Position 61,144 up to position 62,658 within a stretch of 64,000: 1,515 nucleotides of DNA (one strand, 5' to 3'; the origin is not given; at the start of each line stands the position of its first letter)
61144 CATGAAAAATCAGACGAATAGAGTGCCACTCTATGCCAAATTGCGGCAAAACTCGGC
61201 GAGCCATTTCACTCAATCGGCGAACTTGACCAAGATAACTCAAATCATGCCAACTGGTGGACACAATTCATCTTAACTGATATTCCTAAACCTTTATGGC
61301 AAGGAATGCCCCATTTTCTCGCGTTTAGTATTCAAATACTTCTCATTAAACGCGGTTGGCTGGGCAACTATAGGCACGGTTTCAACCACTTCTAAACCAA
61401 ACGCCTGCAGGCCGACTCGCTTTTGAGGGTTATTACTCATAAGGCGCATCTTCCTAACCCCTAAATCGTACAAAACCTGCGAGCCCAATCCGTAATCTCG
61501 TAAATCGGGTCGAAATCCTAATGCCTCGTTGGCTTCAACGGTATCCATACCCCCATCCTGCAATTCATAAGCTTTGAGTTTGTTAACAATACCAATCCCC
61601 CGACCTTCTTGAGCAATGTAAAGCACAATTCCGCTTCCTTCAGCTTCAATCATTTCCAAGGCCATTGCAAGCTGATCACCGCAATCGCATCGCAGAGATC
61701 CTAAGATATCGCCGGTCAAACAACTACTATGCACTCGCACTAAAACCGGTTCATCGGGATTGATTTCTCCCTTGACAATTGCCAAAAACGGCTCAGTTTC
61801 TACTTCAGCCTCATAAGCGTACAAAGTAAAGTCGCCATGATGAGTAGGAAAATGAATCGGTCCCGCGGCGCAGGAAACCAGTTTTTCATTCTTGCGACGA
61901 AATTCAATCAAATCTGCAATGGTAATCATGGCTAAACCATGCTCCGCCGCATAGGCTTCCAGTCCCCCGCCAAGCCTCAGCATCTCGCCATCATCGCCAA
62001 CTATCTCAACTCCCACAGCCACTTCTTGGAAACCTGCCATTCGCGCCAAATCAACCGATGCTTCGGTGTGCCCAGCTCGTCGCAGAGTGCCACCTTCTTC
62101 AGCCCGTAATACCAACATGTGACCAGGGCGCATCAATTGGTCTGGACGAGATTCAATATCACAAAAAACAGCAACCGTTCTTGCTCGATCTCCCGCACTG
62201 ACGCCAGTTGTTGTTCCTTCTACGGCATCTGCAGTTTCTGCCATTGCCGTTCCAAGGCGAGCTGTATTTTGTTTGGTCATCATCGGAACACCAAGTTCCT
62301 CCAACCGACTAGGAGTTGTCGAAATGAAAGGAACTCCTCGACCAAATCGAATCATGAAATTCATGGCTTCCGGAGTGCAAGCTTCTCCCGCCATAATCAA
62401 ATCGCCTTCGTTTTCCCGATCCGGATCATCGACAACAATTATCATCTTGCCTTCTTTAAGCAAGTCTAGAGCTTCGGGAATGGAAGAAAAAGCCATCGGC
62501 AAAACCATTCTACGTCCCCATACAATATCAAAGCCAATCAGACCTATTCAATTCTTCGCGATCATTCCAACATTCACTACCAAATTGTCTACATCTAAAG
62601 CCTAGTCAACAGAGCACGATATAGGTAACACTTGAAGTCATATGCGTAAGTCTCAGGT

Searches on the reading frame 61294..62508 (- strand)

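Call 77: search_protein_families(library=pfam, proteins=[window:61294-62508:-], max_evalue=0.001)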
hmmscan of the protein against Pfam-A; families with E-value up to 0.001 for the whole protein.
window:61294-62508:- (404 aa): 2 families
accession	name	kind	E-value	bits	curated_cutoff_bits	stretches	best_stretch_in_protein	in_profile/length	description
PF00925.25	GTP_cyclohydro2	-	3e-70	235.5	23.3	1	219-379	7-165/165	GTP cyclohydrolase II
PF00926.24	DHBP_synthase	-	2.1e-68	230.1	26.4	1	12-202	2-190/191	3,4-dihydroxy-2-butanone 4-phosphate synthase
